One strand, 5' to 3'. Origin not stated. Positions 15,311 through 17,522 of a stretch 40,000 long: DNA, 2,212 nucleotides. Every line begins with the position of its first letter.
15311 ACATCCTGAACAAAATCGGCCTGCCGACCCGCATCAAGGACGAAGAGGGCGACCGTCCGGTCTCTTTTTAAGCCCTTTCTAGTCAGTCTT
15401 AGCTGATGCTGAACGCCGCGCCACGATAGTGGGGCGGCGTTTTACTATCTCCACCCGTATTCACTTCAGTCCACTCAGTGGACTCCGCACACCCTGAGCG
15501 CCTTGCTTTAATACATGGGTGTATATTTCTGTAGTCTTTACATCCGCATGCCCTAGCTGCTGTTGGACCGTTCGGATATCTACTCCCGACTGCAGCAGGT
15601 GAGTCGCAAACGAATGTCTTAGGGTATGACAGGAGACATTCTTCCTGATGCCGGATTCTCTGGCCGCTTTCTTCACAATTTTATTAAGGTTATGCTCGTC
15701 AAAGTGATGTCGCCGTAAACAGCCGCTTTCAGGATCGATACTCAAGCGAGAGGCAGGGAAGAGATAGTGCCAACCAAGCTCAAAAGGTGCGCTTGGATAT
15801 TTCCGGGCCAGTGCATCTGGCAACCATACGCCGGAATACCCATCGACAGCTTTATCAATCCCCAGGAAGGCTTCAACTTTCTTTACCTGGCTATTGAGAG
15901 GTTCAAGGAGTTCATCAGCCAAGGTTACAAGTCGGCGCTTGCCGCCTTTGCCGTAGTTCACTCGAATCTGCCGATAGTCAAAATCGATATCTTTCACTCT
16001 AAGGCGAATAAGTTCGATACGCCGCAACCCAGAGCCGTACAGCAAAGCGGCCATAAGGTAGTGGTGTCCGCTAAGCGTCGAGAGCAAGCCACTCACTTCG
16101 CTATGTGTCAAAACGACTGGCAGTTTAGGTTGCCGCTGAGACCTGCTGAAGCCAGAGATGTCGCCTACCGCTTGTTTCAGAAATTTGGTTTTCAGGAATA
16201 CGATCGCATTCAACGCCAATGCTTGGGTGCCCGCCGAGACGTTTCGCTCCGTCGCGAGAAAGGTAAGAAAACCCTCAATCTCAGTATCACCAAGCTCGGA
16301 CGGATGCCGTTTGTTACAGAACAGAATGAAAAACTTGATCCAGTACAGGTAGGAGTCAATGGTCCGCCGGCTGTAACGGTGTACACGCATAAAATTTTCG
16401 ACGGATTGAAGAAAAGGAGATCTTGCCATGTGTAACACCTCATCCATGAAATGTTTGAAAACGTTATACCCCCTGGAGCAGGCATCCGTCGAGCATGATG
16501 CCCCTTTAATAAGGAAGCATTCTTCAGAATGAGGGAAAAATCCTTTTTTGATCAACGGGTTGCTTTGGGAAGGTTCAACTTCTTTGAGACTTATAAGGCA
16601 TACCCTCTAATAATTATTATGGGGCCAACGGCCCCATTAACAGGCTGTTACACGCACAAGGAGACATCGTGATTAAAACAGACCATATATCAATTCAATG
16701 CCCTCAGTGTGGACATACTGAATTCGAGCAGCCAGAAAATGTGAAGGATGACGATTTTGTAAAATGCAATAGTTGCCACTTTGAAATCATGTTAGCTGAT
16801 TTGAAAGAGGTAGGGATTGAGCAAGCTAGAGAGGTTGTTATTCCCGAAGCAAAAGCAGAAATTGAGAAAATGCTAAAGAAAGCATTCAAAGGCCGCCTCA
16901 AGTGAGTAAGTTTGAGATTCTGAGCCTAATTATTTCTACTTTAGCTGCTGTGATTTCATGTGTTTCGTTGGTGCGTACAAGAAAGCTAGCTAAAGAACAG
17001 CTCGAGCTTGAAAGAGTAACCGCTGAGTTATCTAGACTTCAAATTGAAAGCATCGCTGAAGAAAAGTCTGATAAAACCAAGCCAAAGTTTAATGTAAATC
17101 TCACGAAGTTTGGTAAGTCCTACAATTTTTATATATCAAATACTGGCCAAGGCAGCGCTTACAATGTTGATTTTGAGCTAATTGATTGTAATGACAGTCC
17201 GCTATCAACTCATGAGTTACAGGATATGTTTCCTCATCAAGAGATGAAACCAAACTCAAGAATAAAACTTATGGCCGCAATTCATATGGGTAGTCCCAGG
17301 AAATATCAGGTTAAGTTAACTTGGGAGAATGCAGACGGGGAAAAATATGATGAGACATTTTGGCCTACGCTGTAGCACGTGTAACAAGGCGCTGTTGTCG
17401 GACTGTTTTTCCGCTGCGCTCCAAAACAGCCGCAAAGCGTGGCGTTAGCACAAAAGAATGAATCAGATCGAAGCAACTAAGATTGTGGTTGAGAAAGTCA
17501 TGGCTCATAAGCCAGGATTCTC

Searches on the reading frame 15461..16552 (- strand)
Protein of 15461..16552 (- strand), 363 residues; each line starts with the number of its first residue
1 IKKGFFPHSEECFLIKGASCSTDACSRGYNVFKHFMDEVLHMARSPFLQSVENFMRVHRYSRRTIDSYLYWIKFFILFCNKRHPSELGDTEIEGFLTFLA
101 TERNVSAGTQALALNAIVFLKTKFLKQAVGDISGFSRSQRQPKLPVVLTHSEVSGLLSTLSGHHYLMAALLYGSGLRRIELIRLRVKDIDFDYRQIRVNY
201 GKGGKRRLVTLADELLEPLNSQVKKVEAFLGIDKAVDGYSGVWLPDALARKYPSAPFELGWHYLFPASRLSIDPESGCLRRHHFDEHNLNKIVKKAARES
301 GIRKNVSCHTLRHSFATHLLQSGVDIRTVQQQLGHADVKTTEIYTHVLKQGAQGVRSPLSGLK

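Call 8: search_protein_families(library=pfam, max_evalue=1, proteins=[window:15461-16552:-])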
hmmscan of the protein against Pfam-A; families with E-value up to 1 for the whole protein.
window:15461-16552:- (363 aa): 2 families
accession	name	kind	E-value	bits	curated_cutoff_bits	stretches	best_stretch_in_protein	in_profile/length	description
PF00589.27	Phage_integrase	-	3.6e-38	131.5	27.1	1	147-349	2-170/172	Phage integrase family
PF13495.12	Phage_int_SAM_4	-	2.5e-25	89.1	27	1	47-129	1-83/85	Phage integrase, N-terminal SAM-like domain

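Call 36: find_related_loci(query=window:15461-16432:-, collection=genome_contigs, flank=10000)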
Query window:15461-16432:- (323 aa) in genome_contigs; peptide patterns used: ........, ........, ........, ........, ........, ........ (x = any residue, [..] = any of these).
599 stretches matched a pattern (row limit reached: there are more); 273 encode a relative of the query (tblastn E <= 1e-3); the best 80 are kept; 80 distinct loci.
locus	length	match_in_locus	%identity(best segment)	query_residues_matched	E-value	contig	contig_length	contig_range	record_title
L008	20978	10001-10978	92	1-322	0e+0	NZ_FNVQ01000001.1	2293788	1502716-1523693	Marinobacterium lutimaris strain DSM 22012, whole genome shotgun sequence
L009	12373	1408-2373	84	1-322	0e+0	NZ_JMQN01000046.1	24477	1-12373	Marinobacterium lacunae strain AK27 AUG5_contig_25, whole genome shotgun sequence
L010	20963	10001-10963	83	2-322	0e+0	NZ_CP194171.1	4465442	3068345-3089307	Marinobacterium sp. YM272 chromosome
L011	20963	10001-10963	82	2-322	7e-180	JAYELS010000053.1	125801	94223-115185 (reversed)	MAG: Pseudomonadota bacterium isolate MAG101 MAG101_53, whole genome shotgun sequence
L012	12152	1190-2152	81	2-322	4e-172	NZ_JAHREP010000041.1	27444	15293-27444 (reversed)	Marinobacterium ramblicola strain D7 NODE_41_length_27444_cov_272.997990, whole genome shotgun sequence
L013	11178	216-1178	78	2-322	1e-171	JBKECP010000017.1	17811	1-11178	MAG: Parahaliea sp. isolate VLC_043 k251_1869577, whole genome shotgun sequence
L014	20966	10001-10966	76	1-322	4e-166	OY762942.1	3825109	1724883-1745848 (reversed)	MAG: uncultured Marinobacterium sp. isolate db1b8b4f-04e0-49b4-98e6-ab6172c60d6a genome assembly, chromosome: 1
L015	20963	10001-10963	76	2-322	9e-166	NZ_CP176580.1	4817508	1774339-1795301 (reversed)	Nitrincola sp. MINF-07-Sa-05 chromosome, complete genome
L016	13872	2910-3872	76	2-322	5e-165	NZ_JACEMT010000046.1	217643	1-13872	Marinobacterium marinum strain 3-1745 222_217643_49470466, whole genome shotgun sequence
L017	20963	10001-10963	76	2-322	4e-165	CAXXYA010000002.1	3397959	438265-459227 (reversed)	MAG: uncultured Marinobacterium sp. isolate 117196da-b9e2-4d48-9152-d7b8b129e8f9 genome assembly, contig: contig_2, whol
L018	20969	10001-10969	76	1-323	6e-165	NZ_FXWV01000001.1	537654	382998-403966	Marinobacterium sediminicola strain CGMCC 1.7287 Ga0070183_101, whole genome shotgun sequence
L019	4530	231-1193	76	2-322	4e-169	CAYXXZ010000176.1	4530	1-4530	MAG TPA_asm: uncultured Porticoccaceae bacterium isolate binchicken_co173_116 genome assembly, contig: NODE_62283_length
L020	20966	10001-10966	75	1-322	1e-164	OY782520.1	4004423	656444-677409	MAG: uncultured Marinobacterium sp. isolate a0847272-73cf-4931-aaf8-19bea7868d16 genome assembly, chromosome: 1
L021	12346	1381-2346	75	1-322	7e-163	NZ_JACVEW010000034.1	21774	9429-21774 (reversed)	Marinobacterium alkalitolerans strain AK62 NODE_34_length_21774_cov_80.750334, whole genome shotgun sequence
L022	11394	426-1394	74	1-323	8e-163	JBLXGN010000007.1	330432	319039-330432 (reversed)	MAG: Marinobacterium sp. isolate ET04-18 T04maxbin_out.057RE.5K@7, whole genome shotgun sequence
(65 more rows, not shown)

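Call 49: search_protein_families(library=pfam, alignment_id=A6, max_evalue=0.00001)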
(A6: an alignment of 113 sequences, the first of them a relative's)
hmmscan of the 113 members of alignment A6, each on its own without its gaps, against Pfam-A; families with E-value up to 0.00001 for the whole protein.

A. member 1, L014:286-855:- (190 aa): 0 families

B. families by the number of members that match (of 113 scanned): 61 families (the first 25 are shown)
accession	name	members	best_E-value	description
PF04986.18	Y2_Tnp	2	5.7e-49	Putative transposase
PF04828.22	GFA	2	4.2e-25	Glutathione-dependent formaldehyde-activating enzyme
PF14319.11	Zn_Tnp_IS91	2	5e-25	Transposase zinc-binding domain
PF00903.31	Glyoxalase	2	5.6e-14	Glyoxalase/Bleomycin resistance protein/Dioxygenase superfamily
PF00583.31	Acetyltransf_1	2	1.8e-09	Acetyltransferase (GNAT) family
PF20385.3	DUF6680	1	1.4e-53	Family of unknown function (DUF6680)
PF04299.18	FMN_bind_2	1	2.3e-52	Putative FMN-binding domain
PF24098.1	DUF7380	1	5.4e-51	Domain of unknown function (DUF7380)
PF06983.19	3-dmu-9_3-mt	1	5.5e-35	3-demethylubiquinone-9 3-methyltransferase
PF13302.13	Acetyltransf_3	1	3.5e-33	Acetyltransferase (GNAT) domain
PF00665.32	rve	1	5.4e-31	Integrase core domain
PF00912.28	Transgly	1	8.8e-31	Transglycosylase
PF04134.17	DCC1-like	1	1.5e-27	DCC1-like thiol-disulfide oxidoreductase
PF13271.11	DUF4062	1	2.6e-25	Domain of unknown function (DUF4062)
PF24722.1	DUF7674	1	1.3e-23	Domain of unknown function (DUF7674)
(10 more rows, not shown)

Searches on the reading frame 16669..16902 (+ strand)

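Call 5: search_protein_families(library=pfam, max_evalue=1, proteins=[window:16669-16902:+])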
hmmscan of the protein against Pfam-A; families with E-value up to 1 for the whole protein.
window:16669-16902:+ (78 aa): 25 families
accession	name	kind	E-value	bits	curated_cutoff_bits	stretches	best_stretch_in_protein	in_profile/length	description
PF13717.11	Zn_ribbon_4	-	0.00098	19.4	30.3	1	2-17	19-34/36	zinc-ribbon domain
PF25206.1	DUF7836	-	0.0031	17.8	26.7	1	6-43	5-43/59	Domain of unknown function (DUF7836)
PF23145.1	Zf_2nd_IFT121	-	0.0038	17.3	25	0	27-45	13-31/45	IFT121, second zinc finger domain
PF22191.2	IBR_1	-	0.0044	17.3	27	0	29-43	2-16/47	IBR domain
PF03604.18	Zn_ribbon_RPAB4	-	0.0071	16.5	24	0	24-41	11-28/32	DNA directed RNA polymerase, 7 kDa subunit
PF13005.12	zf-IS66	-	0.011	16.5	27.3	0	33-65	4-32/46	zinc-finger binding domain of transposase IS66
PF07282.18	Cas12f1-like_TNB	-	0.016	15.8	26.3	1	8-40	28-50/60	Cas12f1-like, TNB domain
PF02085.21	Cytochrom_CIII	-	0.021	15.6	22.9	1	5-41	27-57/101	Class III cytochrome C family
PF14354.12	Lar_restr_allev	-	0.021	15.5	28.6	1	10-38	5-33/58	Restriction alleviation protein Lar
PF09855.14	Zn_ribbon_13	-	0.024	15.2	23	1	6-24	33-51/63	Nucleic-acid-binding protein containing Zn-ribbon domain (DUF2082)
PF22289.1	DmmA-like_C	-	0.047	14.1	27.4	1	9-42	2-30/44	Dimethylamine monooxygenase subunit DmmA-like, C-terminal domain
PF17848.7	Zn_ribbon_ACC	-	0.051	14.2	24.5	0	9-15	2-8/26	Acetyl-CoA carboxylase zinc finger domain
PF06044.18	DpnI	-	0.076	13.1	26.7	1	9-47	32-70/183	Dam-replacing family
PF13248.11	Zn_ribbon_3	-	0.087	12.8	27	1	9-17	3-11/26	zinc-ribbon domain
PF24398.1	DUF7542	-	0.096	12.9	28.2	0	30-47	7-24/77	Family of unknown function (DUF7542)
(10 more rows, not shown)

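Call 74: search_protein_families(library=ncbifam, max_evalue=0.01, proteins=[window:16669-16902:+])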
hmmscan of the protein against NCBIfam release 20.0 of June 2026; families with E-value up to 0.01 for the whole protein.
window:16669-16902:+ (78 aa): 4 families
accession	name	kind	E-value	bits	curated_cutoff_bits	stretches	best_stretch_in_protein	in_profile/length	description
NF047912.1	ECs_2282_CxxC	subfamily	2.2e-10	40.3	37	1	7-56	1-53/60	ECs_2282 family putative zinc-binding protein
NF041070.1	carrier_LysW_Arch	domain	0.002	18.1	75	1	8-56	2-51/57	alpha-aminoadipate/glutamate carrier protein LysW/ArgW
TIGR03655.1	anti_R_Lar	subfamily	0.0021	18.3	39.6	1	10-42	3-40/55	Lar family restriction alleviation protein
NF038384.1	zinc_YnfU_fam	subfamily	0.0032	17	36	1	3-37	11-45/52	YnfU family zinc-binding protein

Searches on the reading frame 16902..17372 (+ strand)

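Call 5: search_protein_families(library=pfam, max_evalue=1, proteins=[window:16902-17372:+])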
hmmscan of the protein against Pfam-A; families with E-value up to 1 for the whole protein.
window:16902-17372:+ (157 aa): 1 family
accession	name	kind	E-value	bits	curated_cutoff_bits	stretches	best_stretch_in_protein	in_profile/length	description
PF08745.17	PIN_5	-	0.072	12.9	27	1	94-139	43-88/205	PINc domain ribonuclease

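Call 74: search_protein_families(library=ncbifam, max_evalue=0.01, proteins=[window:16902-17372:+])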
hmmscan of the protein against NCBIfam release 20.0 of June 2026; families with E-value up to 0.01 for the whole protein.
window:16902-17372:+ (157 aa): 0 families
